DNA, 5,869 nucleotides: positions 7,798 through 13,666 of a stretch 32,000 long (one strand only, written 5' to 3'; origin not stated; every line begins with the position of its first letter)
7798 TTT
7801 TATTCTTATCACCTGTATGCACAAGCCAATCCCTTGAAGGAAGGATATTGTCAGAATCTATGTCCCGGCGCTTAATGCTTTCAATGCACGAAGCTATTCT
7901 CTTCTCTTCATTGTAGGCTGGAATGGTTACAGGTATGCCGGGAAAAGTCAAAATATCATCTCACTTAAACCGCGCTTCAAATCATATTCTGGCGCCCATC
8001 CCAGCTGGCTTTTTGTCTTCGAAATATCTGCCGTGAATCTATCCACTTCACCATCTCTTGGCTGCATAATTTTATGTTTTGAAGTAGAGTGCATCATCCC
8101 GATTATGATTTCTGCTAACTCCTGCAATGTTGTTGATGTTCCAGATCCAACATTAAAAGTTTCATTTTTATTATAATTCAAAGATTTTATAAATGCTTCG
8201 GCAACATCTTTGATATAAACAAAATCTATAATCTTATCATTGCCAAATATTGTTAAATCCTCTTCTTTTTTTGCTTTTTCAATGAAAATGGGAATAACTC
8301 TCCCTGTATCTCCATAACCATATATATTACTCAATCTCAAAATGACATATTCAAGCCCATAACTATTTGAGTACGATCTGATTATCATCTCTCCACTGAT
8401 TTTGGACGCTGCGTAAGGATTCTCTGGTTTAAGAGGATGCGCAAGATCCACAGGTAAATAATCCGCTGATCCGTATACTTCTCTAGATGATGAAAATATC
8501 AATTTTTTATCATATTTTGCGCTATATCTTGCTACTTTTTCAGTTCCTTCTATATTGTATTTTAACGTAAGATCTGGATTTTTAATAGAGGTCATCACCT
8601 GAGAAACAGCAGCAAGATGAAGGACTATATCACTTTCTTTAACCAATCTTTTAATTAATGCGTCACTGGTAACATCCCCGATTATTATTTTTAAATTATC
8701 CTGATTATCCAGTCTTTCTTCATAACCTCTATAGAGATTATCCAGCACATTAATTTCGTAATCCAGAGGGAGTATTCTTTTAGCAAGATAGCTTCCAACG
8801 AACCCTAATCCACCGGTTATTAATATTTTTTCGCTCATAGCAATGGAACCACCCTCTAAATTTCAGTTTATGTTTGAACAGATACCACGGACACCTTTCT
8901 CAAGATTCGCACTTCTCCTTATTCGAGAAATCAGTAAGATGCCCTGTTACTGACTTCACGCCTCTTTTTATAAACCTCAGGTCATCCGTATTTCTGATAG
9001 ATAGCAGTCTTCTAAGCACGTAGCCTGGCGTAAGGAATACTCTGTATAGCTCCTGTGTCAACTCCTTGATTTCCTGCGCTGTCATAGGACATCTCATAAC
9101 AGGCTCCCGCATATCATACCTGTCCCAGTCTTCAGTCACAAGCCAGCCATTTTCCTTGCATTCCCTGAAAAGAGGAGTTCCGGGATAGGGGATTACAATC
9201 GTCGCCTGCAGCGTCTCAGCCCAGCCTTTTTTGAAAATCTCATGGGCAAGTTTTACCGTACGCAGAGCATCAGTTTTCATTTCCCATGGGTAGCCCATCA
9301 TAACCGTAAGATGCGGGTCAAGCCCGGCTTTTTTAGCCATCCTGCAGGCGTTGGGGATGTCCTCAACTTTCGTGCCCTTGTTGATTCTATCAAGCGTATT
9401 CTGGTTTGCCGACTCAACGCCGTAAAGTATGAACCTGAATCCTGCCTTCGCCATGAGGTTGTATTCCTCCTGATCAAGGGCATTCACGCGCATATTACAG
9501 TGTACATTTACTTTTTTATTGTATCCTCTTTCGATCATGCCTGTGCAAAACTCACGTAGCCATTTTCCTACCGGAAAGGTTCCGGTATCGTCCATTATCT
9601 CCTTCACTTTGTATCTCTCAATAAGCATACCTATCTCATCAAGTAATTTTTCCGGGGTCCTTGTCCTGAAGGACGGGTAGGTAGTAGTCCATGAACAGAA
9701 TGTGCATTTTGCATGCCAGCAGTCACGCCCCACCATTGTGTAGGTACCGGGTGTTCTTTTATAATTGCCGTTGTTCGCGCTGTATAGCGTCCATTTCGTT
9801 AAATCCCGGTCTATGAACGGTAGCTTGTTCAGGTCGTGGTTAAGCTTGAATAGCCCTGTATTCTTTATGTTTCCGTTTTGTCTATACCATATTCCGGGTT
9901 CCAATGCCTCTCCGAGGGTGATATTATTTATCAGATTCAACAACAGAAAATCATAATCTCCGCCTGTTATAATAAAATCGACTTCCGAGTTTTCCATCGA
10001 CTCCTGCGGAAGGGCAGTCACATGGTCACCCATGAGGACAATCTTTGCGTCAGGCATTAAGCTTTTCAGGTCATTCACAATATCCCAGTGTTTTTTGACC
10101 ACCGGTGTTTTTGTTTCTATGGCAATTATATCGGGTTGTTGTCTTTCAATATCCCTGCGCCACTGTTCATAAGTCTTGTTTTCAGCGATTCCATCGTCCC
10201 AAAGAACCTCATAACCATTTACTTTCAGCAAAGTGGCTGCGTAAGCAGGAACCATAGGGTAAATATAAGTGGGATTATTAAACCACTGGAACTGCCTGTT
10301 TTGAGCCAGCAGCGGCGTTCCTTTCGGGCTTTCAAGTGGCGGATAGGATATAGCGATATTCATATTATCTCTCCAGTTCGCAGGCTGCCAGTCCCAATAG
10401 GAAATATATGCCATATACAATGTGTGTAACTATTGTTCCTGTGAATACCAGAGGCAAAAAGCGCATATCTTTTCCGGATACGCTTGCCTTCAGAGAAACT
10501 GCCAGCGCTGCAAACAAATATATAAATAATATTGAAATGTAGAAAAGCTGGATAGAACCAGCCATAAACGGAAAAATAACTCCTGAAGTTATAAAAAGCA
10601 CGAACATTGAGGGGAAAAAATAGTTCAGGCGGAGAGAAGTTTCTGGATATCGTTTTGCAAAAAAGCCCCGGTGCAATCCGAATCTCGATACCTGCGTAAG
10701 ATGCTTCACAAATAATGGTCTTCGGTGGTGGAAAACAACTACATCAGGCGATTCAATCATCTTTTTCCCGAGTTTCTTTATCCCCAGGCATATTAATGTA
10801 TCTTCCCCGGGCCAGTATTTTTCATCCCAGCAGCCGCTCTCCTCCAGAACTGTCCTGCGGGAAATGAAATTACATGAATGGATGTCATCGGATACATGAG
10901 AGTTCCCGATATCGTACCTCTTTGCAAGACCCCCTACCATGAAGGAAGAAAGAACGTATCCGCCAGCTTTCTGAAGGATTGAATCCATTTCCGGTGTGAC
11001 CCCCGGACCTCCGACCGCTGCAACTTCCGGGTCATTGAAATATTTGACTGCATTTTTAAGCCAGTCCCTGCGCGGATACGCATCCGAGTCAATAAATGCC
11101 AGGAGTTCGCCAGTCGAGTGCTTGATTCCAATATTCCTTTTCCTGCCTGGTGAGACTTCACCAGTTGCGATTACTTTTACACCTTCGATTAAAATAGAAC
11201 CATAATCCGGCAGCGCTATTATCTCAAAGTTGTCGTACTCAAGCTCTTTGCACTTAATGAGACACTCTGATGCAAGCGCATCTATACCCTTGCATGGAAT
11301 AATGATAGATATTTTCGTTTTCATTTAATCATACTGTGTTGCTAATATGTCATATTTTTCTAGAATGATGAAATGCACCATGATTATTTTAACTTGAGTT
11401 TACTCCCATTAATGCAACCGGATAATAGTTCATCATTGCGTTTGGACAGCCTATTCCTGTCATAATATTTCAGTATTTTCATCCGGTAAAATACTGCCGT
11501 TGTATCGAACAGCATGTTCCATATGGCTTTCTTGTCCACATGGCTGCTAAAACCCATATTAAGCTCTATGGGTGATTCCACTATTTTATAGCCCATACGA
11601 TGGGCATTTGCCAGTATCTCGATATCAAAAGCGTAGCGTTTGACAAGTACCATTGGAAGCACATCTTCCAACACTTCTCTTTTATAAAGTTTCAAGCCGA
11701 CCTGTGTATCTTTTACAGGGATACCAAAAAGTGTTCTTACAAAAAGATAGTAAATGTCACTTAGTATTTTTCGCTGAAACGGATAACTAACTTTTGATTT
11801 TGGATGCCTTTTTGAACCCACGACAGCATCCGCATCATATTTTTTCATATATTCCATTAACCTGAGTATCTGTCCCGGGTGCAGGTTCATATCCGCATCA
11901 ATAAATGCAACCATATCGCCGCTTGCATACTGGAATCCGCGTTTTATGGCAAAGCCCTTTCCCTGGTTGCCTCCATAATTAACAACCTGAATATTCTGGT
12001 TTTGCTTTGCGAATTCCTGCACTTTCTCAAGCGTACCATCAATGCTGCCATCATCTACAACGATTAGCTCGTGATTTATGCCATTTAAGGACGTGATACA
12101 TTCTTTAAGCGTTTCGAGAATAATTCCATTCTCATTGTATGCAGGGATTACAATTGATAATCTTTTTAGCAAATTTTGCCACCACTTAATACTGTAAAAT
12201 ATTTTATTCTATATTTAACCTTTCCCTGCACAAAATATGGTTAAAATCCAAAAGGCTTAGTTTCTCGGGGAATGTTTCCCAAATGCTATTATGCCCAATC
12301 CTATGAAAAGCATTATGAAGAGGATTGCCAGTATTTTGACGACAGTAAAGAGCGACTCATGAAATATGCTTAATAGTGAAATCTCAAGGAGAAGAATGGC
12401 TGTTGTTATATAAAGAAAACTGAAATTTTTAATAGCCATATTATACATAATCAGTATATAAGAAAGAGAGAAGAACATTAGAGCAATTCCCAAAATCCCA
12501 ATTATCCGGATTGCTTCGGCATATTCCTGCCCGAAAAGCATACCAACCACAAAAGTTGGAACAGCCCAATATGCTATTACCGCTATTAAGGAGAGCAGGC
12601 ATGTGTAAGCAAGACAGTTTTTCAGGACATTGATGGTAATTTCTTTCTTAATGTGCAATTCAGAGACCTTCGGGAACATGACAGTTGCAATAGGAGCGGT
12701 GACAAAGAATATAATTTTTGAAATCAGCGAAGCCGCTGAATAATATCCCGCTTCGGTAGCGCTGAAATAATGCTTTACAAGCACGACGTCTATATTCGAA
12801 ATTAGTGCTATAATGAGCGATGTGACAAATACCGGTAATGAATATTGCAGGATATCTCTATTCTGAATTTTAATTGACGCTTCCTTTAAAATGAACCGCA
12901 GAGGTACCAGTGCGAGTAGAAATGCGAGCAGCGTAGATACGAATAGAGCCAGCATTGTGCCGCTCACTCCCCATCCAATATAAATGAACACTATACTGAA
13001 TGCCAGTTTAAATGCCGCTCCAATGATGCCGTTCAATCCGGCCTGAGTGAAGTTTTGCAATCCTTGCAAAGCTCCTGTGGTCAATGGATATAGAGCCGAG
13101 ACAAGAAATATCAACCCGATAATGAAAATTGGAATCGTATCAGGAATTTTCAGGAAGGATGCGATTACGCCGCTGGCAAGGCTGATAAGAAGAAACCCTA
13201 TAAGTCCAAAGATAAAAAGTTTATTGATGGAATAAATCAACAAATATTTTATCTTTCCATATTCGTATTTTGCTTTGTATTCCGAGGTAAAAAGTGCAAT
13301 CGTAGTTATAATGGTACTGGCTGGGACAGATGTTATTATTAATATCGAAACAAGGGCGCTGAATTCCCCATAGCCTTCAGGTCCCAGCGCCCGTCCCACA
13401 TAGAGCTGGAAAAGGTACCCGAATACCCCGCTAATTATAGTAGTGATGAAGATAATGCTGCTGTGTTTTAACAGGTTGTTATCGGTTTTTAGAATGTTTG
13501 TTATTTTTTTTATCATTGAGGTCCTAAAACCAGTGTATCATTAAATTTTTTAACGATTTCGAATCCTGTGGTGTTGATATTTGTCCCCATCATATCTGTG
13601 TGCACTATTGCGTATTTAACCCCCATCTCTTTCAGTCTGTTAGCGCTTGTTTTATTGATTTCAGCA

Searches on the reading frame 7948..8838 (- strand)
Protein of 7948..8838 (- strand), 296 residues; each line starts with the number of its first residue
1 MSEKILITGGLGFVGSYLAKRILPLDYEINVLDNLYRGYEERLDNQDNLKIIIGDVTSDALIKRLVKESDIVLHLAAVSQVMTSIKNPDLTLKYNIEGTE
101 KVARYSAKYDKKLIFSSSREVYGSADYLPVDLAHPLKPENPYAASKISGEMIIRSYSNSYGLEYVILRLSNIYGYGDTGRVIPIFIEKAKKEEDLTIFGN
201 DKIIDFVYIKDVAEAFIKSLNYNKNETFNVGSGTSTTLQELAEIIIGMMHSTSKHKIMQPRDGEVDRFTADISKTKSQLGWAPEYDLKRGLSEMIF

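Call 3: search_protein_families(library=pfam, proteins=[window:7948-8838:-])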
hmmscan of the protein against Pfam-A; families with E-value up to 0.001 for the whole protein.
window:7948-8838:- (296 aa): 7 families
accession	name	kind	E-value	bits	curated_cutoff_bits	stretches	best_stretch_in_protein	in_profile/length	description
PF16363.11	GDP_Man_Dehyd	-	2.1e-55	189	27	1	6-294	1-332/332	GDP-mannose 4,6 dehydratase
PF01370.27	Epimerase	-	8.3e-55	186.2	20.9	1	5-231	1-240/240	NAD dependent epimerase/dehydratase family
PF01073.25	3Beta_HSD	-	2.9e-25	89.3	22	1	6-220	1-232/280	3-beta hydroxysteroid dehydrogenase/isomerase family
PF04321.23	RmlD_sub_bind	-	2.6e-23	82.9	27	1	4-253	2-235/287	RmlD substrate binding domain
PF02719.21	Polysacc_synt_2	-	1.5e-20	74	20.2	1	5-264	1-267/293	Polysaccharide biosynthesis protein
PF07993.18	NAD_binding_4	-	3.9e-15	56.1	20.1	1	7-180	1-215/258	Male sterility protein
PF13460.12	NAD_binding_10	-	6.7e-05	23.3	27.2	1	9-175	1-149/184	NAD(P)H-binding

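Call 4: search_protein_families(library=ncbifam, proteins=[window:7948-8838:-])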
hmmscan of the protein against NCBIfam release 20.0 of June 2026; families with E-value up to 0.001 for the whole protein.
window:7948-8838:- (296 aa): 27 families (the best 25 are shown)
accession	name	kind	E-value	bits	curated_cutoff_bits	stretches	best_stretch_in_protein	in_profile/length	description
TIGR01181.1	dTDP_gluc_dehyt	equivalog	4.5e-53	180.4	365.1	1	4-295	1-308/321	dTDP-glucose 4,6-dehydratase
TIGR01179.1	galE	equivalog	6.6e-49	166.5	262.3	1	4-288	1-315/332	UDP-glucose 4-epimerase GalE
TIGR04180.1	EDH_00030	hypoth_equivalog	2.6e-48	164.6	475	1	5-286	1-297/297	NAD-dependent 4,6-dehydratase LegB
TIGR02197.1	heptose_epim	equivalog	4e-34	118.2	274.6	1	5-293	1-308/316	ADP-glyceromanno-heptose 6-epimerase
NF011728.1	PRK15181.1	equivalog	3.8e-28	98.5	760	1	4-293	17-332/348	Vi polysaccharide biosynthesis UDP-N-acetylglucosaminuronic acid C-4 epimerase TviC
NF007490.0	PRK10084.1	subfamily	8.1e-27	94.1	649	1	4-293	2-329/361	dTDP-glucose 4,6-dehydratase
NF007582.0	PRK10217.1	equivalog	3e-25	89.1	698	1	3-291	2-324/355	dTDP-glucose 4,6-dehydratase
NF008872.0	PRK11908.1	equivalog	1e-23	84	294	1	3-255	2-277/349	bifunctional UDP-4-keto-pentose/UDP-xylose synthase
TIGR01214.1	rmlD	equivalog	4.7e-22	78.4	224.05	1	4-252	1-229/285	dTDP-4-dehydrorhamnose reductase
NF007956.0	PRK10675.1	subfamily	9.9e-21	74.2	394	1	4-284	2-315/338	UDP-glucose 4-epimerase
TIGR01472.1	gmd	equivalog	9.5e-20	71.1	415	1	5-295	3-335/342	GDP-mannose 4,6-dehydratase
TIGR02622.1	CDP_4_6_dhtase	equivalog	5.8e-19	68.4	278.45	1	3-294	5-326/352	CDP-glucose 4,6-dehydratase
NF047922.1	GDPFucSynFcl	equivalog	6.1e-19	68.6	500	1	3-293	3-296/308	GDP-L-fucose synthase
NF005998.1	PRK08125.1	equivalog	7.2e-18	64.3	777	1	3-174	316-495/649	bifunctional UDP-4-amino-4-deoxy-L-arabinose formyltransferase/UDP-glucuronic acid oxidase ArnA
NF043036.1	ErythonDh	equivalog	1.6e-17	63.7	325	1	4-171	2-178/321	D-erythronate dehydrogenase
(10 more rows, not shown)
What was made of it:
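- A further extended SDR with dTDP-glucose-dehydratase-like similarity lies at 7948-8838 (call 4).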

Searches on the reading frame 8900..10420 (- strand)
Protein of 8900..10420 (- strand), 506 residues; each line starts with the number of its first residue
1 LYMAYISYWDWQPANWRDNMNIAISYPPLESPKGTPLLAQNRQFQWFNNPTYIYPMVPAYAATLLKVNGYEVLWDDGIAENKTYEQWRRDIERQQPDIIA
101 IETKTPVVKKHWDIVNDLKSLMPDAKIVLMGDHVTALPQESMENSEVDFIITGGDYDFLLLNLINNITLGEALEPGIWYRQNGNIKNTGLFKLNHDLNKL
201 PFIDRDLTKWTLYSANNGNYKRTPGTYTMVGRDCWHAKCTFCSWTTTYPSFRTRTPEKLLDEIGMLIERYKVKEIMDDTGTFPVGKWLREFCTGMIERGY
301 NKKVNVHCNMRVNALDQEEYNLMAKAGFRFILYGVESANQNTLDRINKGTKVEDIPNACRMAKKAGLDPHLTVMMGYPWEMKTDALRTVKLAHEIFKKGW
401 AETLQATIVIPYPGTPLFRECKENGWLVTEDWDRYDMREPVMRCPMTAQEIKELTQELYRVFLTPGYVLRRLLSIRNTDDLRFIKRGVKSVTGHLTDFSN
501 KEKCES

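Call 3: search_protein_families(library=pfam, proteins=[window:8900-10420:-])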
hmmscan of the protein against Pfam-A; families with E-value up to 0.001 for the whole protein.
window:8900-10420:- (506 aa): 2 families
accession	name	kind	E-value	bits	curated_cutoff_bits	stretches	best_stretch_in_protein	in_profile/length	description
PF04055.27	Radical_SAM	-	1.1e-16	61.9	29.5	1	231-391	4-165/166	Radical SAM superfamily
PF02310.24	B12-binding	-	3.8e-08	33.6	32.1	1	59-153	18-111/121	B12 binding domain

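Call 4: search_protein_families(library=ncbifam, proteins=[window:8900-10420:-])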
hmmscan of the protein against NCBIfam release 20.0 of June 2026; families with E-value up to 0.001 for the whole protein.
window:8900-10420:- (506 aa): 23 families
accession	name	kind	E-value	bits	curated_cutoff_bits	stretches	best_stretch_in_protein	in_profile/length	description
TIGR03471.1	HpnJ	equivalog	3.1e-48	164.8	577.6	1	52-474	31-445/472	hopanoid biosynthesis associated radical SAM protein HpnJ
TIGR02026.1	BchE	equivalog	6.5e-39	134.1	481.35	1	56-473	23-437/497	magnesium-protoporphyrin IX monomethyl ester anaerobic oxidative cyclase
NF050148.1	rSAM_ApyD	equivalog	4.6e-28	98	750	1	81-421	60-393/645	RiPP biosynthesis radical SAM protein ApyD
TIGR03975.1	rSAM_ocin_1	subfamily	2.2e-23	82.6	281.85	1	88-384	121-419/606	RiPP maturation radical SAM C-methyltransferase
TIGR04479.1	bcpD_PhpK_rSAM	subfamily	3.1e-23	81.9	600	1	53-394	70-408/504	PhpK family radical SAM P-methyltransferase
TIGR04072.2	rSAM_ladder_B12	equivalog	1.1e-20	73.7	360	1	48-390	11-344/443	lipid biosynthesis B12-binding/radical SAM protein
TIGR04385.1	B12_rSAM_cofa1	equivalog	4.3e-19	69.1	450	1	53-409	18-378/438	B12 lower ligand biosynthesis radical SAM protein BzaD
TIGR04013.1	B12_SAM_MJ_1487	hypoth_equivalog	2.8e-17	62.6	251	1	330-420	268-356/382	TIGR04013 family B12-binding domain/radical SAM domain-containing protein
TIGR04367.1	HpnR_B12_rSAM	equivalog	8.9e-16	57.5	650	1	65-451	32-401/490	hopanoid C-3 methylase HpnR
TIGR04014.1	B12_SAM_MJ_0865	equivalog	2.2e-14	53.1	360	1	77-420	19-357/434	methyl-coenzyme M reductase glutamine C-methyltransferase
NF038361.1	rSAM_Sden_1168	equivalog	1.1e-13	50.6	575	1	120-438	166-490/560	Sden_1168 family B12-binding radical SAM P-methyltransferase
NF040542.1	rSAM_RCCLKC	equivalog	8e-13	48.3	450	1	91-386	44-341/423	arsinothricin biosynthesis radical SAM protein ArsL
TIGR04295.1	B12_rSAM_oligo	hypoth_equivalog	1.5e-12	47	400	1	54-420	24-383/422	TIGR04295 family B12-binding domain-containing radical SAM protein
NF040546.1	rSAM_CUAEP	equivalog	1.5e-12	47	500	1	57-434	15-381/468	CUAEP/CCAEP-tail radical SAM (seleno)protein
NF033070.1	rSAM_AprD4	equivalog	5.1e-12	45.4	500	1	301-458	271-430/456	AprD4 family radical SAM diol-dehydratase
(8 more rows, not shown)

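Call 64: find_related_loci(query=window:8903-10414:-, collection=metagenome_contigs, flank=8000)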
Query window:8903-10414:- (504 aa) in metagenome_contigs; peptide patterns used: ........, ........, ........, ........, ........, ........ (x = any residue, [..] = any of these).
263 stretches matched a pattern; 245 encode a relative of the query (tblastn E <= 1e-3); the best 80 are kept; 80 distinct loci.
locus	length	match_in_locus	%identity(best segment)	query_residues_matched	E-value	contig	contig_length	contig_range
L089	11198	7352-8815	86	17-504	0e+0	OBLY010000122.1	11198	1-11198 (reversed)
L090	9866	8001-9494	80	7-504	0e+0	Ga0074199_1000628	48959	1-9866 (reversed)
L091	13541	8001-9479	78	12-504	0e+0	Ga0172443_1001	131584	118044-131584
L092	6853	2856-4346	66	18-501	0e+0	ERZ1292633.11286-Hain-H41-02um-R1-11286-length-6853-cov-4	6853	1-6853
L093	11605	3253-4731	66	18-500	0e+0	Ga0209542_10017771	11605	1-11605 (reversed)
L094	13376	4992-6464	66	17-500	0e+0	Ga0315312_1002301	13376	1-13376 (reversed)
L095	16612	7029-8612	63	18-500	0e+0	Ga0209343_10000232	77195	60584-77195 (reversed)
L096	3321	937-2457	63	12-501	0e+0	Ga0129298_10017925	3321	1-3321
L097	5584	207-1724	62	18-501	0e+0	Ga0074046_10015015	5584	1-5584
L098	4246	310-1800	63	10-500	0e+0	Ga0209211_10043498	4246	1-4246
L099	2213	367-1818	61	16-499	0e+0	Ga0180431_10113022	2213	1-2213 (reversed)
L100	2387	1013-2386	64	18-475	0e+0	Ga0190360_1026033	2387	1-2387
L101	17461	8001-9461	63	16-496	0e+0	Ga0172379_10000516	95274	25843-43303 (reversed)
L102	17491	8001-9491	64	18-504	0e+0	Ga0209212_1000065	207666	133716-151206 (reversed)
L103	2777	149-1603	60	16-497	0e+0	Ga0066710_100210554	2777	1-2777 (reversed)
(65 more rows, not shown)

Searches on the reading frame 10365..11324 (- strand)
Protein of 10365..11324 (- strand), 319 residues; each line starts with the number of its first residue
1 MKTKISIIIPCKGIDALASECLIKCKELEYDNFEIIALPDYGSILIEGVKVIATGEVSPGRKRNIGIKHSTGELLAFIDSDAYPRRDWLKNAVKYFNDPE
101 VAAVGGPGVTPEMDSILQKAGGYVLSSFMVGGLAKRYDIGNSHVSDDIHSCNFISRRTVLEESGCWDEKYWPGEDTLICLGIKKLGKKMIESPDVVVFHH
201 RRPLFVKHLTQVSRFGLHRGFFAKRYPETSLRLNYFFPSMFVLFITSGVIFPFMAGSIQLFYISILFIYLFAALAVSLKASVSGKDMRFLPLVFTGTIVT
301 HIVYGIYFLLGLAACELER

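Call 13: search_protein_families(library=pfam, proteins=[window:10365-11324:-], max_evalue=0.00001)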
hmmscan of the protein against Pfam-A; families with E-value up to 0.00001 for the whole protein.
window:10365-11324:- (319 aa): 3 families
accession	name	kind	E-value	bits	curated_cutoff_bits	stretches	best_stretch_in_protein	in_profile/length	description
PF00535.33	Glycos_transf_2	-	1.3e-13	51.7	23.3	1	6-157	1-162/168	Glycosyl transferase family 2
PF13632.12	Glyco_trans_2_3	-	5.3e-09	36.6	27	1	76-274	3-192/198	Glycosyl transferase family group 2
PF13641.12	Glyco_tranf_2_3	-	3.2e-07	31.1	27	0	48-203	59-215/230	Glycosyltransferase like family 2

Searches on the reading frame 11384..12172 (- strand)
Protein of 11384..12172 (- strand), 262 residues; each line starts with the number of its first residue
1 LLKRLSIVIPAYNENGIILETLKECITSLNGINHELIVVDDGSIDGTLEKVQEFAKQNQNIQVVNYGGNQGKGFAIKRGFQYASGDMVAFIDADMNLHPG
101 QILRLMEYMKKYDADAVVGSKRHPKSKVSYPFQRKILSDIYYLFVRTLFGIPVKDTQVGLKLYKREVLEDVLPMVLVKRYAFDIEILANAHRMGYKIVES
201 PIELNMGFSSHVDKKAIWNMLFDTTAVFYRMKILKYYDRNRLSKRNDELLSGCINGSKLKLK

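Call 13: search_protein_families(library=pfam, proteins=[window:11384-12172:-], max_evalue=0.00001)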
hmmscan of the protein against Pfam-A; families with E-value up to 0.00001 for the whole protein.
window:11384-12172:- (262 aa): 3 families
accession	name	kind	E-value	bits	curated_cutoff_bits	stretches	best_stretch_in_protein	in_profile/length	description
PF00535.33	Glycos_transf_2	-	2e-35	122.6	23.3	1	6-171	1-167/168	Glycosyl transferase family 2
PF13641.12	Glyco_tranf_2_3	-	3e-13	50.8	27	1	4-123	2-125/230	Glycosyltransferase like family 2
PF10111.15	Glyco_tranf_2_2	-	1e-10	42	27.3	1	6-98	1-95/276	Glycosyltransferase like family 2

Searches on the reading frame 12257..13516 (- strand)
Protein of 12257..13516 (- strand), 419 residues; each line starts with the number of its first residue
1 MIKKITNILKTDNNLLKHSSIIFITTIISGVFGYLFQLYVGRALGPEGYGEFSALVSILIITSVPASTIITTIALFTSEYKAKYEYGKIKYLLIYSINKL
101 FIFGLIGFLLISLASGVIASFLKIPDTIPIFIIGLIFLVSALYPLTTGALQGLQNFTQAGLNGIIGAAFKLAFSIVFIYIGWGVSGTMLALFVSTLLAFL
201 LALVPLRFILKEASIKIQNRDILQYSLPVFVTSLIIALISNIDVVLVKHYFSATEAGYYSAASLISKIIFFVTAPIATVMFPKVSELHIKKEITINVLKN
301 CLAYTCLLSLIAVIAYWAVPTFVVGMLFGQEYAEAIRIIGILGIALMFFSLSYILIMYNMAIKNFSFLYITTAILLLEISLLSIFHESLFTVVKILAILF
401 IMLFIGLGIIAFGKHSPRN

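Call 12: search_protein_families(library=pfam, proteins=[window:12257-13516:-], max_evalue=0.00001)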
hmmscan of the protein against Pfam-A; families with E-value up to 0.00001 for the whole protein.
window:12257-13516:- (419 aa): 2 families
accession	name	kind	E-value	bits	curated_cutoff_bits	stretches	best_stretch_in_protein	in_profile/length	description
PF13440.11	Polysacc_synt_3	-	7.5e-21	75.1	23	1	101-336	55-292/293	Polysaccharide biosynthesis protein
PF01943.22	Polysacc_synt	-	3e-17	63.4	28.2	1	15-288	1-274/274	Polysaccharide biosynthesis protein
